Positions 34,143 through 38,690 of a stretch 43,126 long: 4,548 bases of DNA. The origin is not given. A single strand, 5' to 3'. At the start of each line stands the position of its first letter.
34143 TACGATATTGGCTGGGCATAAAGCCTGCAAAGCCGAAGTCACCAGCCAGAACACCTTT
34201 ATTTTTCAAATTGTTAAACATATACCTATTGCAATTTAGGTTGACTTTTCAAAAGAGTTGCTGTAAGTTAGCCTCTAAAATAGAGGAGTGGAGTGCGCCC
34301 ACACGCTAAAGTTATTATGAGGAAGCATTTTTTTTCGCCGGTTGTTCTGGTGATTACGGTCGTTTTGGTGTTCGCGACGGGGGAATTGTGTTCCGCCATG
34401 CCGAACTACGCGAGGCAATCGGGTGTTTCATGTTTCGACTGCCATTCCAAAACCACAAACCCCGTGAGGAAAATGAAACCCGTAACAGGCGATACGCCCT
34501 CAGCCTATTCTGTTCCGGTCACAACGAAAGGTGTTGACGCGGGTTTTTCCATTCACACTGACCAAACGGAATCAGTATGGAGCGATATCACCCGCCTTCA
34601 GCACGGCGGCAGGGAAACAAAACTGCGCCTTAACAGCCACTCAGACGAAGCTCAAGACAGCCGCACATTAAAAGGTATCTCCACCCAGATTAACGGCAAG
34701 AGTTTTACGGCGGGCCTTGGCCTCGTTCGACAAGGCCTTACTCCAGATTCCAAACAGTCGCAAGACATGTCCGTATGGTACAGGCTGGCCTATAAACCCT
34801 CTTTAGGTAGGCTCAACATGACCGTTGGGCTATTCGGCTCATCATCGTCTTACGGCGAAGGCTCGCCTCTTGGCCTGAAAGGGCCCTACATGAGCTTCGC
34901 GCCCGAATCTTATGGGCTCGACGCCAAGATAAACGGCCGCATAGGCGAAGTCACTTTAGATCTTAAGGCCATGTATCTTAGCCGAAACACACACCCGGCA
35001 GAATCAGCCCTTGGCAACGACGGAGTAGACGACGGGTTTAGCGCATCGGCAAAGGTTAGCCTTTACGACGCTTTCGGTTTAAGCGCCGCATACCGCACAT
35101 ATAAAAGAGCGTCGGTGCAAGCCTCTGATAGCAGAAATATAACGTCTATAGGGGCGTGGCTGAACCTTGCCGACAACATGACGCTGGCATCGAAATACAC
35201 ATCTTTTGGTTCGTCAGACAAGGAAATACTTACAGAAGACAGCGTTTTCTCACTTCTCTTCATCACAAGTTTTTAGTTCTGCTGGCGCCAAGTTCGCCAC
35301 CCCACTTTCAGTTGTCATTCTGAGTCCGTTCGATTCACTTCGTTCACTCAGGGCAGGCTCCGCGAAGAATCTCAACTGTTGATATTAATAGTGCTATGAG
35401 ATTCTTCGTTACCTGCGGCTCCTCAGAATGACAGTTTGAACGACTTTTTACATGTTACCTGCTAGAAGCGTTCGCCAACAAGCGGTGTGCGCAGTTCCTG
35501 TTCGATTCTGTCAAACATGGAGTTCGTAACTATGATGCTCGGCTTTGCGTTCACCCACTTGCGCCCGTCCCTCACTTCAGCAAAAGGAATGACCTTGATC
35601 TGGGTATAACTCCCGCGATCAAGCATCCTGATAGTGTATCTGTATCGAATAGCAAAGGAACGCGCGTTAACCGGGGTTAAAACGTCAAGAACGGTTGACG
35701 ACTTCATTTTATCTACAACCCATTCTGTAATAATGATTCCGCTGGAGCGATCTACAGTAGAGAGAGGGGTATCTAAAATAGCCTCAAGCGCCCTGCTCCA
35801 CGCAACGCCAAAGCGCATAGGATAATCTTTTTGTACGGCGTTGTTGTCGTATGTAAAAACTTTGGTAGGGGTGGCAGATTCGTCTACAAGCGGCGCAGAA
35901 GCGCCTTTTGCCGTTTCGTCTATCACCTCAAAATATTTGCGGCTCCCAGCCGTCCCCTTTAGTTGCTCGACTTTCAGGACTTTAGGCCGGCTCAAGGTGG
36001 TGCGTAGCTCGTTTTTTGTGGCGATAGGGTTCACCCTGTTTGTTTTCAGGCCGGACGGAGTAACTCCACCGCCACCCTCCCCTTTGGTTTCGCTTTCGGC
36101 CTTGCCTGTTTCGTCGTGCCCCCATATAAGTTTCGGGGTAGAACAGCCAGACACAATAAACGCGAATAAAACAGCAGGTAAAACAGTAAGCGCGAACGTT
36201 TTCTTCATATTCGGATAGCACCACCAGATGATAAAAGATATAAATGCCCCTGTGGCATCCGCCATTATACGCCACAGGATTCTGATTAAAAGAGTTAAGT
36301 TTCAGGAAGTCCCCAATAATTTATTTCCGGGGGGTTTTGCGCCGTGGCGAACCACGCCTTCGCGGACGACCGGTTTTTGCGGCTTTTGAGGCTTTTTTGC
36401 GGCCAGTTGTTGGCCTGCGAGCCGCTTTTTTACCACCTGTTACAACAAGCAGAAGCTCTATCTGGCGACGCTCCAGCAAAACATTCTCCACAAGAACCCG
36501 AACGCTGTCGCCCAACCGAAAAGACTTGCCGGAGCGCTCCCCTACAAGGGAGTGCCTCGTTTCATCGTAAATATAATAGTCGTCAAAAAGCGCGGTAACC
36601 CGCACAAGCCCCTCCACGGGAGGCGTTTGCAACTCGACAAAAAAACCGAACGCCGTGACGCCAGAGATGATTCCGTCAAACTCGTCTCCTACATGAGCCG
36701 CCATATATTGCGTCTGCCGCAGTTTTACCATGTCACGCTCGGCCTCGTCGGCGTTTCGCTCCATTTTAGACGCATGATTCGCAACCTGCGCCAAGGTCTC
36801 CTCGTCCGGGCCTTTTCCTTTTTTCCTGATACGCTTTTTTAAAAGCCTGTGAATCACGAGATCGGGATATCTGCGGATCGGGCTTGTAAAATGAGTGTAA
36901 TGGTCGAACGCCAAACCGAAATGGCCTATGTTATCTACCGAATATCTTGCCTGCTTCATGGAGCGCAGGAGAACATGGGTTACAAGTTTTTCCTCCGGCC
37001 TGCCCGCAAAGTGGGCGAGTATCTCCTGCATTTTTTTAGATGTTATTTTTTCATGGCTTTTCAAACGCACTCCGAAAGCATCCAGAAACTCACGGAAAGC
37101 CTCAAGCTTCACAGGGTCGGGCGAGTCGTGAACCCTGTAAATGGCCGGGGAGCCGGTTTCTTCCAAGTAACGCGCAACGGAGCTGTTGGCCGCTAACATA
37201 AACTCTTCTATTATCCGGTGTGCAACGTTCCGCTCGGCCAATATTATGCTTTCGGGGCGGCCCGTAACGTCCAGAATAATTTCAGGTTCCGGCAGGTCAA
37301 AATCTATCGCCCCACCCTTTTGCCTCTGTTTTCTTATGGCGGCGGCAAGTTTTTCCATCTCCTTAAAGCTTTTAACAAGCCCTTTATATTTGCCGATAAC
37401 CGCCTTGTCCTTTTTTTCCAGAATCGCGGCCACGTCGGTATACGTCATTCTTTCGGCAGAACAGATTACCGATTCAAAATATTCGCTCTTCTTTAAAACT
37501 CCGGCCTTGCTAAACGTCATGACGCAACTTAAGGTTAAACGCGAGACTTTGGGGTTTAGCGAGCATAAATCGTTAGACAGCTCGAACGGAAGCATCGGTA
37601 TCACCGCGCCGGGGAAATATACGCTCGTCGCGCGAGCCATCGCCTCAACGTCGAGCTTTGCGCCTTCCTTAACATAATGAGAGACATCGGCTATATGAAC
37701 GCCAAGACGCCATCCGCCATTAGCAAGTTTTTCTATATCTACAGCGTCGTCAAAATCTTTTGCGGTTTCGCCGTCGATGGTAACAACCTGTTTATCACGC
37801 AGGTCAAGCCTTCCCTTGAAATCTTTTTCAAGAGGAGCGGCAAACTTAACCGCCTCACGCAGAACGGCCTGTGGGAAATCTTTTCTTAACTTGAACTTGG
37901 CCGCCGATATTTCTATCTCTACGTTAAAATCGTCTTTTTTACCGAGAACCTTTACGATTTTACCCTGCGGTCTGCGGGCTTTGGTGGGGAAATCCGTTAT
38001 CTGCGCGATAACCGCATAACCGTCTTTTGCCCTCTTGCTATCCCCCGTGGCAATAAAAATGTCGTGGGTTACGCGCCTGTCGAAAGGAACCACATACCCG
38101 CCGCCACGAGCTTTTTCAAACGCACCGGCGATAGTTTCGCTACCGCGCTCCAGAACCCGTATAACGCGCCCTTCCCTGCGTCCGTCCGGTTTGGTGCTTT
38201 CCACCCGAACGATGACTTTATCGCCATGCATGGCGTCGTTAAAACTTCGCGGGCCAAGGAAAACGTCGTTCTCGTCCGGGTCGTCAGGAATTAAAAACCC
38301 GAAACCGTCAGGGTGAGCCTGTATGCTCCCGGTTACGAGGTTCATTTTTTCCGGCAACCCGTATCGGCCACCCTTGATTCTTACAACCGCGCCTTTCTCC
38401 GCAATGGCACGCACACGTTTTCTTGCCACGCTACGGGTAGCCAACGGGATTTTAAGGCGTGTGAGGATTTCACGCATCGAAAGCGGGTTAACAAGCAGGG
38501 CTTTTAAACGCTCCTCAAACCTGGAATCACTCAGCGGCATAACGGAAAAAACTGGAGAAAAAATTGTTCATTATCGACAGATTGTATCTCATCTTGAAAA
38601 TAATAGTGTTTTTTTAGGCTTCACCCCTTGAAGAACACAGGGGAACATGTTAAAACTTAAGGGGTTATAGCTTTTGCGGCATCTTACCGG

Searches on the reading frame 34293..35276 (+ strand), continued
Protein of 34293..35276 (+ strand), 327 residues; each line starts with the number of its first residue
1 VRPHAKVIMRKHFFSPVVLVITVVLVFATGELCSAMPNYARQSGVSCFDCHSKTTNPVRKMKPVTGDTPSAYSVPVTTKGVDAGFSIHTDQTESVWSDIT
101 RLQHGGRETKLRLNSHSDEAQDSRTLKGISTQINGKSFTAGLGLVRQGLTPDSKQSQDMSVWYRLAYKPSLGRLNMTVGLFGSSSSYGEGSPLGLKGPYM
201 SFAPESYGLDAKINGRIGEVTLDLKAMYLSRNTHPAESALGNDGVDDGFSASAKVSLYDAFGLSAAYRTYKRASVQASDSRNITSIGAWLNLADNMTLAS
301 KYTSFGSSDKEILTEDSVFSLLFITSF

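Call 81: find_encoding_contigs(protein=P0143, flank=8000, max_places=1)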
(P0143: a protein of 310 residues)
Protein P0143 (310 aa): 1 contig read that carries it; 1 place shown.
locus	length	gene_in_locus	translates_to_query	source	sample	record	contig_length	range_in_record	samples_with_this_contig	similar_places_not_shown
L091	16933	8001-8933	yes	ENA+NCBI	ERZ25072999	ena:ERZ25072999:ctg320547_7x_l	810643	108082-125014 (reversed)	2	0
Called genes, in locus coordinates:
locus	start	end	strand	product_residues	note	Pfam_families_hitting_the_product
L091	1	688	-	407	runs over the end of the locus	PF01943:Polysacc_synt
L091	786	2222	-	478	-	PF04932:Wzy_C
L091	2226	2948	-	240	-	-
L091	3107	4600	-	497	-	PF13598:DUF4139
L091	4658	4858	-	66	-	PF11381:DUF3185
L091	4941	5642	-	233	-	PF00520:Ion_trans, PF07885:Ion_trans_2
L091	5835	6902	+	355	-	PF01370:Epimerase, PF04321:RmlD_sub_bind, PF16363:GDP_Man_Dehyd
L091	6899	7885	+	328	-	PF01380:SIS, PF00571:CBS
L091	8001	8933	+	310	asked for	-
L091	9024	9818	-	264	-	PF00106:adh_short, PF13561:adh_short_C2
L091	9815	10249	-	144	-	PF07977:FabA, PF22818:ApeI-like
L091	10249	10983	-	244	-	PF00106:adh_short, PF08659:KR, PF01370:Epimerase (weak), PF13561:adh_short_C2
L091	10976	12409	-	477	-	PF00890:FAD_binding_2, PF01266:DAO (weak), PF01946:Thi4 (weak), PF03486:HI0933_like (faint), PF07992:Pyr_redox_2 (weak), PF12831:FAD_oxidored (weak), PF01593:Amino_oxidase, PF13450:NAD_binding_8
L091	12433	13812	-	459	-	PF00890:FAD_binding_2 (weak), PF01266:DAO (faint), PF01593:Amino_oxidase, PF03486:HI0933_like (faint), PF07992:Pyr_redox_2 (faint), PF13450:NAD_binding_8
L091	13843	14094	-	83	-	PF00550:PP-binding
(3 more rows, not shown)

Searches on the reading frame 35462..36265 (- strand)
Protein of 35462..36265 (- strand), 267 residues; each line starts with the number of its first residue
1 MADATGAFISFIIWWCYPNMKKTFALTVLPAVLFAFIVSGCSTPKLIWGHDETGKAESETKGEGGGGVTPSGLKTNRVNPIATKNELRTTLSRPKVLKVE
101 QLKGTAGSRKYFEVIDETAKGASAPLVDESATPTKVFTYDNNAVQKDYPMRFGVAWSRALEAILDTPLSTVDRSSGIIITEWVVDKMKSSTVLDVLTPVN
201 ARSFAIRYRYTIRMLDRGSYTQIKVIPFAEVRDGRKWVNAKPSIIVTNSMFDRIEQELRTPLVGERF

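Call 3: search_protein_families(library=pfam, proteins=[window:35462-36265:-], max_evalue=1)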
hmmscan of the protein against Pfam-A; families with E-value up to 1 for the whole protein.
window:35462-36265:- (267 aa): 1 family
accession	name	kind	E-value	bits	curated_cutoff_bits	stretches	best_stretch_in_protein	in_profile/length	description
PF12100.13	DUF3576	-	6.1e-05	23.6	25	1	156-189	8-41/101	Domain of unknown function (DUF3576)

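Call 4: search_protein_families(library=ncbifam, proteins=[window:35462-36265:-], max_evalue=1)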
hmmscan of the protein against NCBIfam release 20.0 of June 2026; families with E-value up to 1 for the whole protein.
window:35462-36265:- (267 aa): 1 family
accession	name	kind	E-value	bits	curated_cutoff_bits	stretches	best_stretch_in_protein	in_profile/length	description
NF033216.1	lipo_YgdI_YgdR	subfamily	0.19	11.7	42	1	26-48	4-26/71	YgdI/YgdR family lipoprotein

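Call 73: search_solved_structures(query=window:35462-36205:-, max_evalue=1)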
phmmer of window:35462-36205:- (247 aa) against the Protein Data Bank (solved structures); distinct sequences matched with E-value up to 1: 0.

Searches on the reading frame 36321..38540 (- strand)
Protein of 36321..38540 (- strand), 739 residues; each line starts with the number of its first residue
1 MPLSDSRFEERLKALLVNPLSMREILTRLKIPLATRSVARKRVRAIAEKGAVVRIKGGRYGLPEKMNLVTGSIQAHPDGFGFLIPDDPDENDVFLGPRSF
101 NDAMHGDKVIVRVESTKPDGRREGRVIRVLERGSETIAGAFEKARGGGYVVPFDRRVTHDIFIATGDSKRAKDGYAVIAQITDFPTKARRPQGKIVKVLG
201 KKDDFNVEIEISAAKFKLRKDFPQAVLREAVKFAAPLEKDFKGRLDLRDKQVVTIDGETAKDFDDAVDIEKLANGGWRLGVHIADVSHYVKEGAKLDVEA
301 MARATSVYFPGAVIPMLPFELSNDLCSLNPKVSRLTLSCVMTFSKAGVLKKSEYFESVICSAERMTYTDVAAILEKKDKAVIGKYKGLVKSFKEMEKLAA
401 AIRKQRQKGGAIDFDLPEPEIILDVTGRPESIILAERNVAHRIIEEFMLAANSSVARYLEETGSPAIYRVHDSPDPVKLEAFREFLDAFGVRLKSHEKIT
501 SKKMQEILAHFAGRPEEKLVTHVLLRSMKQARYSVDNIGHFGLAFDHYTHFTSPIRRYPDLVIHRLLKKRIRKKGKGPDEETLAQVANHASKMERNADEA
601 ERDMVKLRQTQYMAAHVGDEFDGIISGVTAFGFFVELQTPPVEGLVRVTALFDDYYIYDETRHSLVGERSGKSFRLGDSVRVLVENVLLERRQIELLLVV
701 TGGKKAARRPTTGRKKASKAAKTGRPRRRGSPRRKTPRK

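Call 12: search_protein_families(library=pfam, proteins=[window:36321-38540:-], max_evalue=0.001)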
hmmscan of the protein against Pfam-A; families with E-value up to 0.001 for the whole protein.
window:36321-38540:- (739 aa): 6 families
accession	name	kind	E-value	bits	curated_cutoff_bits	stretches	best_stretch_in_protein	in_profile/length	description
PF00773.25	RNB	-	6.2e-116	387.6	29.3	1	244-571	1-324/326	RNB domain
PF17876.7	CSD2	-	2.1e-30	105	26.2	2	149-223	1-74/74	Cold shock domain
PF08206.17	OB_RNB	-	1.7e-26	92.1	24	1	71-129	1-58/58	Ribonuclease B OB domain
PF00575.29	S1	-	4.6e-08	33.8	22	1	617-696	4-71/74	S1 RNA binding domain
PF17849.7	OB_Dis3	-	1.2e-06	28.9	22.8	1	150-210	4-70/77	Dis3-like cold-shock domain 2 (CSD2)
PF25049.1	OB_HELZ2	-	8.5e-05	22.7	29.3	0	102-133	55-88/90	3'-5' exoribonuclease HELZ2, OB-fold domain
